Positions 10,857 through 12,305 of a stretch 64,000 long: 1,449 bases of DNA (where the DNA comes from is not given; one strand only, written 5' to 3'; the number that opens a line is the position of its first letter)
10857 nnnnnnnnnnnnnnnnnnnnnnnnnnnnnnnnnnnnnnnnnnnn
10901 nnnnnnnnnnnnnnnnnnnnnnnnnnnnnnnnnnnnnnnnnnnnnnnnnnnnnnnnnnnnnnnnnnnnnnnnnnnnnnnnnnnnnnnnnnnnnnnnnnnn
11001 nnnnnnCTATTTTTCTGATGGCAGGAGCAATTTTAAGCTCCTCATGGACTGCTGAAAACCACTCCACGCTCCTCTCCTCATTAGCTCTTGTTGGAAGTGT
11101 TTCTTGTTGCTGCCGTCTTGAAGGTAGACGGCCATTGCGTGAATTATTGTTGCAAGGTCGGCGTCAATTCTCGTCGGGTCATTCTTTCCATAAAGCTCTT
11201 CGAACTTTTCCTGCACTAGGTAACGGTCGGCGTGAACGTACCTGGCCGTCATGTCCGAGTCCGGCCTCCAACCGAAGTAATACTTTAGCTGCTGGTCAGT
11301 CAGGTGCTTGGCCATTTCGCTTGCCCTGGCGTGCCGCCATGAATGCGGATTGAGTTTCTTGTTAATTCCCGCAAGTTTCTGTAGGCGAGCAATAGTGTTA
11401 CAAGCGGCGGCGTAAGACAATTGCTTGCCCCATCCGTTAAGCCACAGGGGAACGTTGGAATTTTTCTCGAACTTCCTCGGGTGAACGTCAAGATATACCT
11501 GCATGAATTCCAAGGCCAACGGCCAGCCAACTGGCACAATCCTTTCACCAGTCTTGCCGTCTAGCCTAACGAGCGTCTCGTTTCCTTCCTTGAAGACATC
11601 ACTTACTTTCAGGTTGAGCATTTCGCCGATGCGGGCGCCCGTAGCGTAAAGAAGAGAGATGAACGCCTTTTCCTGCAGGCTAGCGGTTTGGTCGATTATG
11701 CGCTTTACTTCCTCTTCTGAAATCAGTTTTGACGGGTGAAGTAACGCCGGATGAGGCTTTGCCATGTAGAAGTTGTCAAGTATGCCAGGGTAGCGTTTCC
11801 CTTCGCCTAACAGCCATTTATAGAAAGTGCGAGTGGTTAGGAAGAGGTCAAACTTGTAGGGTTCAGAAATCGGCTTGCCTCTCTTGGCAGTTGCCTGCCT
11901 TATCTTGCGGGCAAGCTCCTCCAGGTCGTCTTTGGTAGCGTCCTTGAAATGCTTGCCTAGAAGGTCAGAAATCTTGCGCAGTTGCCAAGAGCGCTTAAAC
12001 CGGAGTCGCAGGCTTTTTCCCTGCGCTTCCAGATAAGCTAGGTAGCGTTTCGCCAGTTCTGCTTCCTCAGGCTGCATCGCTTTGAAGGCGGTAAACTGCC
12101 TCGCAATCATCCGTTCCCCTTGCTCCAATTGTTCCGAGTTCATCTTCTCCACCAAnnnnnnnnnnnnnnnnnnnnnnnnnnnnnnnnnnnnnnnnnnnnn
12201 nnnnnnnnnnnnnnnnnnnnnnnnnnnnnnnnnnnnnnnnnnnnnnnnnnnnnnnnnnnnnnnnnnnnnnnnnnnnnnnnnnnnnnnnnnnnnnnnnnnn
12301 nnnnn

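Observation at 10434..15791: Intact integrated element at tRNA-Phe with a 21-bp att duplication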

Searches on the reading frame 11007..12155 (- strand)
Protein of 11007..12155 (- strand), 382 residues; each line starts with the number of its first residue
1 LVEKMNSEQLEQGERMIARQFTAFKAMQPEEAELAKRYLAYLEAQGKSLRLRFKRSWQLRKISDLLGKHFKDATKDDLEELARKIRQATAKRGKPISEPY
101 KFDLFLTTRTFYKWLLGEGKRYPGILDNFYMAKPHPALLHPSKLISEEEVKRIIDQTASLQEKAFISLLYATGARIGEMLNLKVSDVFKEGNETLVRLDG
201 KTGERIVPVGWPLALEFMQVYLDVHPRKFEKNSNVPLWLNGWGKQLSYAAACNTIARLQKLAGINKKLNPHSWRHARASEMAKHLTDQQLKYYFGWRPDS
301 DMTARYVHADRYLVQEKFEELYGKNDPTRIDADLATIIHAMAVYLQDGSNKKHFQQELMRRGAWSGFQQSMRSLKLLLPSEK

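Call 7: search_protein_families(library=pfam, proteins=[window:11007-12155:-], max_evalue=0.01)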
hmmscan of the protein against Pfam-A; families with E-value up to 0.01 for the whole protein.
window:11007-12155:- (382 aa): 1 family
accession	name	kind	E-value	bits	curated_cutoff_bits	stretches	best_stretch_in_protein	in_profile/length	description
PF00589.27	Phage_integrase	-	8.6e-24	84.7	27.1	1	145-310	3-169/172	Phage integrase family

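Call 8: search_protein_families(library=phrogs, proteins=[window:11007-12155:-], max_evalue=0.01)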
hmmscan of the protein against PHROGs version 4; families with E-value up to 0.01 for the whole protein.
window:11007-12155:- (382 aa): 4 families
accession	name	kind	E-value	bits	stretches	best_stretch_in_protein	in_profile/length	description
phrog_1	-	integration and excision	1.8e-24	87.9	1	32-327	167-456/611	integrase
phrog_216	-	integration and excision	1.8e-19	70.9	1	141-321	52-236/301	integrase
phrog_5830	-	integration and excision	1.8e-07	31.7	1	142-209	109-178/318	integrase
phrog_5127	-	integration and excision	0.00035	21.2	1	32-183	138-235/355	integrase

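Call 9: search_protein_families(library=padloc, proteins=[window:11007-12155:-], max_evalue=0.01)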
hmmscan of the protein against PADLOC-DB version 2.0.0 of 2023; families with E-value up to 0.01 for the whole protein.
window:11007-12155:- (382 aa): 2 families
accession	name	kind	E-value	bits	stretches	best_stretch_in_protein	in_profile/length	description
PDLC00222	KwaB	-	0.0012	16.3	1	11-83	123-190/292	DUF4868 domain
PDLC00234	KwaB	-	0.0032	14.9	1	7-83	119-191/289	DUF4868 domain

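Call 10: search_protein_families(library=ncbifam, proteins=[window:11007-12155:-], max_evalue=0.01)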
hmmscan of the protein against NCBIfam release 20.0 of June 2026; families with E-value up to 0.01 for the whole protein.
window:11007-12155:- (382 aa): 9 families
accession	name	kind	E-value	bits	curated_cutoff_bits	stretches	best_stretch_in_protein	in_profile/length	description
TIGR02225.1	recomb_XerD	equivalog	4.2e-25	88.7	329.6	1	70-287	38-252/290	site-specific tyrosine recombinase XerD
NF001399.0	PRK00283.1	subfamily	2.1e-24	86.3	279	1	70-287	48-261/300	tyrosine recombinase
NF040815.2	recomb_XerA_Arch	equivalog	2.5e-24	86.3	220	1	37-287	2-232/263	site-specific tyrosine recombinase/integron integrase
TIGR02224.1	recomb_XerC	equivalog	1.7e-22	80.2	335.15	1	58-287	24-255/295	tyrosine recombinase XerC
NF002331.0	PRK01287.1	subfamily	9.9e-19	67.5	371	1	68-284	67-287/365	site-specific tyrosine recombinase XerC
NF003462.0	PRK05084.1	equivalog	4.3e-08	32.3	267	1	162-310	197-345/360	tyrosine recombinase XerS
TIGR02249.1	integrase_gron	subfamily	5.7e-08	32.5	265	1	144-216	101-172/315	integron integrase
NF007371.0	PRK09871.1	subfamily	8.8e-06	25.4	222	1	161-309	27-174/198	tyrosine-type DNA invertase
NF011946.0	PRK15417.1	equivalog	0.0001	21.6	435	1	132-201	105-171/337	integron integrase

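Call 12: find_encoding_contigs(protein=window:11007-12155:-, flank=10000, max_places=10)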
Protein window:11007-12155:- (382 aa): no gene with exactly this product is on record in the collection.

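Call 15: find_encoding_contigs(protein=window:11007-12143:-, flank=10000, max_places=10)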
Protein window:11007-12143:- (378 aa): no gene with exactly this product is on record in the collection.

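Call 21: find_homologous_proteins(query=window:11007-12155:-, max_evalue=0.00001)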
Query window:11007-12155:- (382 aa): 181 proteins with E <= 0.00001 among 3698 candidates; the best 120 are listed.
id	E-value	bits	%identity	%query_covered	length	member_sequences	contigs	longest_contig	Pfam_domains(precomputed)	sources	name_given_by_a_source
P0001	1.0e-238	810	100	93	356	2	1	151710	PF00589.28,PF22823.3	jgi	jgi:site-specific recombinase XerD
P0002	1.5e-133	464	56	96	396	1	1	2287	PF00589.28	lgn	-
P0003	2.8e-116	407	51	94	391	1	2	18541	PF00589.28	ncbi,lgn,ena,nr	ncbi:hypothetical protein AUJ14_04990 [Candidatus Micrarchaeota archaeon CG1_02_55_22]|nr:MAG: hypot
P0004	8.3e-96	339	44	97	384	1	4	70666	PF00589.28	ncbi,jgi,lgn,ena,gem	-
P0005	2.0e-58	217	38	85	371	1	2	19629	PF00589.28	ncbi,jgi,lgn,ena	-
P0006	8.4e-50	188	39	77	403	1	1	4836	PF00589.28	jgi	jgi:site-specific recombinase XerD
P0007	1.0e-46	178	38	77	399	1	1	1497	PF00589.28,PF22823.3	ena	-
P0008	3.0e-43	167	38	73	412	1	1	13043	PF00589.28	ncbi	-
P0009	9.9e-42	162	35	82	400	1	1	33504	PF00589.28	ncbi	-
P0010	6.6e-41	159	35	71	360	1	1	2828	PF00589.28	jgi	-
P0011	2.3e-40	157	36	76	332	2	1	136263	PF13495.13,PF00589.28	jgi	jgi:integrase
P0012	3.5e-40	156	35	73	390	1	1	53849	PF00589.28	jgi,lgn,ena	-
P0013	1.5e-39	154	36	74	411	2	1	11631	PF00589.28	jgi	-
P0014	3.5e-39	153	36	69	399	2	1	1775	PF00589.28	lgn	-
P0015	6.6e-39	152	34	75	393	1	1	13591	PF24463.2,PF00589.28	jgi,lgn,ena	-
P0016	7.8e-39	152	33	75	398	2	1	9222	PF00589.28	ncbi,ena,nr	ncbi:MAG: tyrosine-type recombinase/integrase [Candidatus Aenigmarchaeota archaeon]|nr:tyrosine-type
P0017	1.9e-38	151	33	83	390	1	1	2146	PF00589.28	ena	-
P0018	5.2e-38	149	32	80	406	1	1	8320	PF00589.28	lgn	-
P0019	3.2e-37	147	32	80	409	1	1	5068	PF00589.28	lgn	-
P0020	2.3e-34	137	32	74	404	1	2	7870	PF00589.28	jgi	jgi:site-specific recombinase XerD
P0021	2.5e-34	137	32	74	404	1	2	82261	PF00589.28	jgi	jgi:site-specific recombinase XerD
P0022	8.9e-34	135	33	76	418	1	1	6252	PF00589.28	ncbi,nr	ncbi:MAG: tyrosine-type recombinase/integrase [Candidatus Thermoplasmatota archaeon]|nr:tyrosine-typ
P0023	2.4e-33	134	31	74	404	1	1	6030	PF00589.28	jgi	jgi:site-specific recombinase XerD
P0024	2.4e-32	131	31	79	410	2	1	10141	PF00589.28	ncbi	-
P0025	5.9e-32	129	36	56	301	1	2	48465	PF00589.28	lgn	-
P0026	1.9e-30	124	34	74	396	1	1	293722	PF00589.28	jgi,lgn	jgi:site-specific recombinase XerD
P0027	2.7e-30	124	32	83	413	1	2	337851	PF13495.13,PF00589.28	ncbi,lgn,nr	ncbi:MAG: tyrosine-type recombinase/integrase [Euryarchaeota archaeon]|nr:tyrosine-type recombinase/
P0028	2.7e-30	124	33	75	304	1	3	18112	PF00589.28,PF02899.24,PF22823.3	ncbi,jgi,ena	jgi:site-specific recombinase XerD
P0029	5.0e-30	123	32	79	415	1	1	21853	PF00589.28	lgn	-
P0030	8.8e-30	122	33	80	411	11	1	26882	PF00589.28,PF22823.3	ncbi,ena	-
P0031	1.4e-27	115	31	76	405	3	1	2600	PF00589.28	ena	-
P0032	2.0e-27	114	31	73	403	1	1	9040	PF00589.28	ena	-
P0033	5.2e-27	113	37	43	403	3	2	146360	PF13495.13,PF00589.28,PF22823.3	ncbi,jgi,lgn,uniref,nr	ncbi:tyrosine-type recombinase/integrase [Methanosarcina sp. UBA5]|uniref:tyrosine-type recombinase/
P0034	1.6e-26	112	34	68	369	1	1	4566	PF13495.13,PF00589.28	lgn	-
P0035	3.0e-26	111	35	68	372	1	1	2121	PF13495.13,PF00589.28,PF02899.24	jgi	-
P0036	4.5e-26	110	36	47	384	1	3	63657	PF13240.12,PF12773.14,PF24463.2,PF00589.28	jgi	jgi:integrase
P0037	4.6e-26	110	32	67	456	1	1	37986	PF00589.28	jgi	jgi:integrase/recombinase XerD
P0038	2.5e-25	108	28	88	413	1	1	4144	PF00589.28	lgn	-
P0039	3.5e-24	104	28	81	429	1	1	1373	PF13495.13,PF00589.28,PF02899.24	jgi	jgi:site-specific recombinase XerD/ribosomal protein L40E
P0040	6.9e-24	103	26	72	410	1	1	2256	PF13495.13,PF00589.28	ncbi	ncbi:MAG: tyrosine-type recombinase/integrase [Nitrososphaerales archaeon]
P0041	5.3e-23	100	30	78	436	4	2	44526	PF13240.12,PF24463.2,PF00589.28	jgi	jgi:integrase/recombinase XerD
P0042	2.8e-22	98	28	80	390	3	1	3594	PF00589.28,PF02899.24,PF22823.3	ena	-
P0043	6.4e-22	96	30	58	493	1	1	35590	PF00589.28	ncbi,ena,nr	ncbi:MAG: tyrosine-type recombinase/integrase [Nanoarchaeales archaeon]|nr:tyrosine-type recombinase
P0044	1.6e-21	95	28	76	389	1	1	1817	PF00589.28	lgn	-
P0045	1.5e-20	92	26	76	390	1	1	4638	PF00589.28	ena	-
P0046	3.1e-19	88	32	59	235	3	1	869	PF00589.28,PF22823.3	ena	-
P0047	1.9e-16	78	30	65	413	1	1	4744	PF00589.28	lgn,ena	-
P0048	7.4e-16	76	32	50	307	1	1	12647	PF00589.28,PF02899.24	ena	-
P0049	1.1e-15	76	32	50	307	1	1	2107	PF00589.28,PF02899.24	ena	-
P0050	1.2e-15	76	32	50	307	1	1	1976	PF13102.13,PF00589.28,PF02899.24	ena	-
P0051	1.4e-15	76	32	50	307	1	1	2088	PF13102.13,PF00589.28,PF02899.24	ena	-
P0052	1.5e-15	75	32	50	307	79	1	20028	PF00589.28,PF02899.24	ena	-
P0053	2.0e-15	75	32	50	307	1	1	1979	PF13102.13,PF00589.28,PF02899.24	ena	-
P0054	2.0e-15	75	32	50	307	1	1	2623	PF13102.13,PF00589.28,PF02899.24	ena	-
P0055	2.2e-15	75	32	50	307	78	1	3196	PF13102.13,PF00589.28,PF02899.24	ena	-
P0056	2.8e-15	75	33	50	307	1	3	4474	PF00589.28,PF02899.24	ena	-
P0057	3.6e-15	74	32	50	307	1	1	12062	PF00589.28,PF02899.24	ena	-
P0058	3.7e-15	74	32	50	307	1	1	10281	PF00589.28,PF02899.24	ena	-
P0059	3.9e-15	74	32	50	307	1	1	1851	PF00589.28,PF02899.24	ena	-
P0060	4.6e-15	74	32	50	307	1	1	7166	PF13102.13,PF00589.28,PF02899.24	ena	-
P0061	4.7e-15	74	32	50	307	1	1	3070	PF13102.13,PF00589.28,PF02899.24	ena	-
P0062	5.5e-15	74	31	50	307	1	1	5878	PF00589.28,PF02899.24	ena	-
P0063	5.8e-15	73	32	50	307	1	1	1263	PF00589.28,PF02899.24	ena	-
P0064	6.9e-15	73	32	50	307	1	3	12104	PF00589.28,PF02899.24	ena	-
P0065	1.5e-14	72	31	49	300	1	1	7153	PF00589.28,PF02899.24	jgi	jgi:integrase/recombinase XerD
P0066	4.7e-13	67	35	42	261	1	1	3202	PF00589.28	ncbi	-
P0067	2.8e-12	65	31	55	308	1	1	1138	PF00589.28,PF02899.24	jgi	jgi:integrase/recombinase XerD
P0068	3.4e-12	64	27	67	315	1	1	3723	PF00589.28,PF02899.24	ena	-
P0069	8.4e-12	63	30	70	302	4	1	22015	PF00589.28,PF02899.24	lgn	-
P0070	1.2e-11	63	27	67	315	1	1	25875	PF00589.28,PF02899.24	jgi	jgi:integrase/recombinase XerD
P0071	2.1e-11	62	28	59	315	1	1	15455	PF00589.28,PF02899.24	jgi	jgi:integrase/recombinase XerD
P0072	3.0e-11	61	30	41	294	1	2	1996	PF00589.28,PF02899.24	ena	-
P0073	3.4e-11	61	30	41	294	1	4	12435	PF00589.28,PF02899.24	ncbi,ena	-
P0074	3.1e-10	58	31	51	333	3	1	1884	PF00589.28,PF02899.24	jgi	jgi:integrase/recombinase XerD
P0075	3.3e-10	58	32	44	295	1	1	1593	PF00589.28,PF02899.24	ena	-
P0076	4.3e-10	57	29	69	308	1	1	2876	PF00589.28,PF02899.24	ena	-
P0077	4.5e-10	57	29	47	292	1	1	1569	PF13102.13,PF00589.28,PF02899.24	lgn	-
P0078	4.8e-10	57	28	43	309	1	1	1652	PF00589.28,PF02899.24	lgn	-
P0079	5.7e-10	57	27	67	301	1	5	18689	PF00589.28,PF02899.24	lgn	-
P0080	9.8e-10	56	31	66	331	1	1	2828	PF00589.28,PF02899.24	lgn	-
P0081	1.2e-9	56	31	44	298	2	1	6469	PF13495.13,PF00589.28,PF02899.24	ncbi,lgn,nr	ncbi:MAG: site-specific tyrosine recombinase XerD [Planctomycetes bacterium]|nr:site-specific tyrosi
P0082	2.3e-9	55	30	52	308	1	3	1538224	PF00589.28,PF02899.24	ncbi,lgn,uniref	ncbi:site-specific tyrosine recombinase XerD [Lysinimonas soli]|uniref:Tyrosine recombinase XerD n=1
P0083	2.5e-9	55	31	46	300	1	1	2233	PF13495.13,PF00589.28,PF02899.24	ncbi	-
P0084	4.9e-9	54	36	36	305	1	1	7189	PF00589.28,PF02899.24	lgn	-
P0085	5.3e-9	54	31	40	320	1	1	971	PF13495.13,PF00589.28,PF02899.24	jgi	jgi:integrase/recombinase XerD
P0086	5.7e-9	54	29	62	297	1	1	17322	PF00589.28,PF02899.24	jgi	-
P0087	6.7e-9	54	26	67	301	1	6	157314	PF00589.28,PF02899.24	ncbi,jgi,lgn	jgi:integrase/recombinase XerD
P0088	6.8e-9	54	24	62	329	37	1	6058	PF00589.28,PF02899.24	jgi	-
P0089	7.4e-9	53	31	51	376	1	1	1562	PF00589.28,PF02899.24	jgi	-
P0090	7.5e-9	53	24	82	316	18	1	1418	PF13495.13,PF00589.28,PF02899.24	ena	-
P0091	7.5e-9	53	31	39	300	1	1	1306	PF00589.28,PF02899.24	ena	-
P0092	7.8e-9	53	26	63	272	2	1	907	PF00589.28,PF02899.24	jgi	jgi:integrase/recombinase XerD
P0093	7.8e-9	53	27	44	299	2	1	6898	PF00589.28,PF02899.24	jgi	jgi:integrase/recombinase XerD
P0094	1.1e-8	53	30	48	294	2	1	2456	PF00589.28,PF02899.24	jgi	-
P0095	1.2e-8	53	27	58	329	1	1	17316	PF00589.28,PF02899.24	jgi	jgi:integrase/recombinase XerD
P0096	1.4e-8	53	26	63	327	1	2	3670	PF00589.28,PF02899.24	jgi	-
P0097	1.4e-8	52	26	58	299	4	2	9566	PF00589.28,PF02899.24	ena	-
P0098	1.5e-8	52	23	68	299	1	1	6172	PF00589.28,PF02899.24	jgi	-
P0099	1.6e-8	52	24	63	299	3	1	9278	PF13495.13,PF00589.28,PF02899.24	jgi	jgi:integrase/recombinase XerD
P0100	1.7e-8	52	29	39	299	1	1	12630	PF13495.13,PF00589.28,PF02899.24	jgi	-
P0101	1.8e-8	52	26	58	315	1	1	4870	PF00589.28,PF02899.24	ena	-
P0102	1.8e-8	52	27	53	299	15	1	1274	PF13495.13,PF00589.28,PF02899.24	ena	-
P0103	1.9e-8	52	29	48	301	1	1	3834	PF00589.28,PF02899.24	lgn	-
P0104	2.1e-8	52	26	76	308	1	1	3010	PF09476.16,PF00589.28,PF02899.24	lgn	-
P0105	2.2e-8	52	31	53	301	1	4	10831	PF00589.28,PF02899.24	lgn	-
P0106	2.9e-8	51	25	63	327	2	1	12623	PF00589.28,PF02899.24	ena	-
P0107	3.1e-8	51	31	53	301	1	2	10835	PF00589.28,PF02899.24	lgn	-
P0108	3.1e-8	51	26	54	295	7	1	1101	PF00589.28,PF02899.24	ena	-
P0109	3.4e-8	51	31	45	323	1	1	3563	PF00589.28,PF02899.24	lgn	-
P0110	3.4e-8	51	25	63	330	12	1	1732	PF00589.28,PF02899.24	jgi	-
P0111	3.5e-8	51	26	58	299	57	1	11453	PF13495.13,PF00589.28,PF02899.24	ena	-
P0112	4.2e-8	51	27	44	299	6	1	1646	PF00589.28,PF02899.24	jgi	jgi:integrase/recombinase XerD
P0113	4.3e-8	51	27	58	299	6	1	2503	PF00589.28,PF02899.24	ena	-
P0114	5.0e-8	51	24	62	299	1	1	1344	PF00589.28,PF02899.24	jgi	jgi:integrase/recombinase XerD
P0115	5.2e-8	51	28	48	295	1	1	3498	PF13495.13,PF00589.28,PF02899.24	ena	-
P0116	5.2e-8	51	25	70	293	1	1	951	PF13495.13,PF00589.28,PF02899.24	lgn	-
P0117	5.2e-8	51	29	50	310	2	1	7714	PF00589.28,PF02899.24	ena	-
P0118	5.3e-8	51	29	38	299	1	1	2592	PF00589.28,PF02899.24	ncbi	-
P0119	5.4e-8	51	29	39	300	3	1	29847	PF00589.28,PF02899.24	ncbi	ncbi:MAG: site-specific tyrosine recombinase XerD [Phycisphaerae bacterium]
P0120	6.7e-8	50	27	54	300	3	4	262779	PF00589.28,PF02899.24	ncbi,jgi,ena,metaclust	metaclust:\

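Call 22: find_encoding_contigs(protein=P0001, flank=10000, max_places=5)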
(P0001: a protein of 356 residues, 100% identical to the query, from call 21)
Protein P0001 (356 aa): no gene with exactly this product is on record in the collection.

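Call 23: find_encoding_contigs(protein=P0003, flank=10000, max_places=5)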
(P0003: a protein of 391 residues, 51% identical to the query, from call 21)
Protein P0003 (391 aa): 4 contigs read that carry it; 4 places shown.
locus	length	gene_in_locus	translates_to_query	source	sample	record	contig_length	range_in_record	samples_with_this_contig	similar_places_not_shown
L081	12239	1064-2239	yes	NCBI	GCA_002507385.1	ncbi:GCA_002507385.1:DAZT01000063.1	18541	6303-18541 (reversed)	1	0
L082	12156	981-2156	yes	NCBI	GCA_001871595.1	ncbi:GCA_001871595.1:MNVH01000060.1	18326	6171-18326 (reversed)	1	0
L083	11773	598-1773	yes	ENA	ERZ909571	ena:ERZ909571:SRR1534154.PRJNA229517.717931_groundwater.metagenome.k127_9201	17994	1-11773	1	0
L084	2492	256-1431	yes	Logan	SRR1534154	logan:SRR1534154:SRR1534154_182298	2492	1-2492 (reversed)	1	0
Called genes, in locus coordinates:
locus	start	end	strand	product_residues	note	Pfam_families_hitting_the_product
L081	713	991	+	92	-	-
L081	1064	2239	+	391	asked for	PF00589:Phage_integrase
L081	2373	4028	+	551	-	-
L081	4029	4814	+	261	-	PF13489:Methyltransf_23, PF05175:MTS, PF13649:Methyltransf_25, PF13847:Methyltransf_31, PF08241:Methyltransf_11, PF08242:Methyltransf_12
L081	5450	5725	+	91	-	-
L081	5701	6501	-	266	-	-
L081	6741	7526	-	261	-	PF01138:RNase_PH, PF03725:RNase_PH_C (weak)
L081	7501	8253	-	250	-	PF01138:RNase_PH, PF03725:RNase_PH_C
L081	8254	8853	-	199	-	PF15985:KH_6 (weak)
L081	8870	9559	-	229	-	PF01172:SBDS_N, PF09377:SBDS_domain_II, PF20268:SBDS_C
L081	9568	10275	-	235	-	PF10584:Proteasome_A_N, PF00227:Proteasome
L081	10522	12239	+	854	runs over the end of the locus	-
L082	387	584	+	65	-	-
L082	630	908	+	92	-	-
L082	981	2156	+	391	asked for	PF00589:Phage_integrase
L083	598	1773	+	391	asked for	PF00589:Phage_integrase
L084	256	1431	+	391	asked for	PF00589:Phage_integrase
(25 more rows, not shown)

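Call 24: find_encoding_contigs(protein=P0004, flank=10000, max_places=5)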
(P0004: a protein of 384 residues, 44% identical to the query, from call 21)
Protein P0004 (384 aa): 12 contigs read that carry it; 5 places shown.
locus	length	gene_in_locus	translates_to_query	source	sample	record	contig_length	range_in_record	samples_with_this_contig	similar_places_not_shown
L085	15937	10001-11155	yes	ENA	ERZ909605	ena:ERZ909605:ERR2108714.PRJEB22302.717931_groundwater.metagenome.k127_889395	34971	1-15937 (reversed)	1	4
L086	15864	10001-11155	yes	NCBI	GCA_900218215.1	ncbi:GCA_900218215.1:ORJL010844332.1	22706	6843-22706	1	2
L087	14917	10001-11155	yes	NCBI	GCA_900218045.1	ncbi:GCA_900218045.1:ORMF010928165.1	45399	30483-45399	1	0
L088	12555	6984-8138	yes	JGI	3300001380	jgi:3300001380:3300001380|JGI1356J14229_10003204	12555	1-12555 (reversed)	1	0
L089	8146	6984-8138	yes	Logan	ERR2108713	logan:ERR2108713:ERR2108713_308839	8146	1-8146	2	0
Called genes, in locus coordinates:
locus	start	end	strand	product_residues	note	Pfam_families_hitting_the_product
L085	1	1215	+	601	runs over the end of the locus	PF00916:Sulfate_transp, PF16983:MFS_MOT1 (weak), PF01740:STAS, PF13466:STAS_2 (weak)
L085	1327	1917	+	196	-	-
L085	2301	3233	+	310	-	-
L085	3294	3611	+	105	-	-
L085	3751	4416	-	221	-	-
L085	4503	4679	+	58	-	-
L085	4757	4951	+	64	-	-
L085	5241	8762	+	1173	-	PF09250:Prim-Pol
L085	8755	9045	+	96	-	-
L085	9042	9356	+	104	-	-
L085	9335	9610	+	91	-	-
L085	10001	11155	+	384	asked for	PF00589:Phage_integrase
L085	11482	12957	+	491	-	-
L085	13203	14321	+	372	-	PF03537:Glyco_hydro_114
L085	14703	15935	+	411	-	?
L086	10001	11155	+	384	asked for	PF00589:Phage_integrase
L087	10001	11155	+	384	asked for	PF00589:Phage_integrase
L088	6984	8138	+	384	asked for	PF00589:Phage_integrase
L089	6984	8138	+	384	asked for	PF00589:Phage_integrase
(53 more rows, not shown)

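Call 35: find_related_loci(query=window:11007-12155:-, collection=viral_contigs, flank=10000)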
Query window:11007-12155:- (382 aa) in viral_contigs; peptide patterns used: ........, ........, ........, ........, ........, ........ (x = any residue, [..] = any of these).
2 stretches matched a pattern, but none encodes a relative of the query by tblastn (E <= 1e-3).
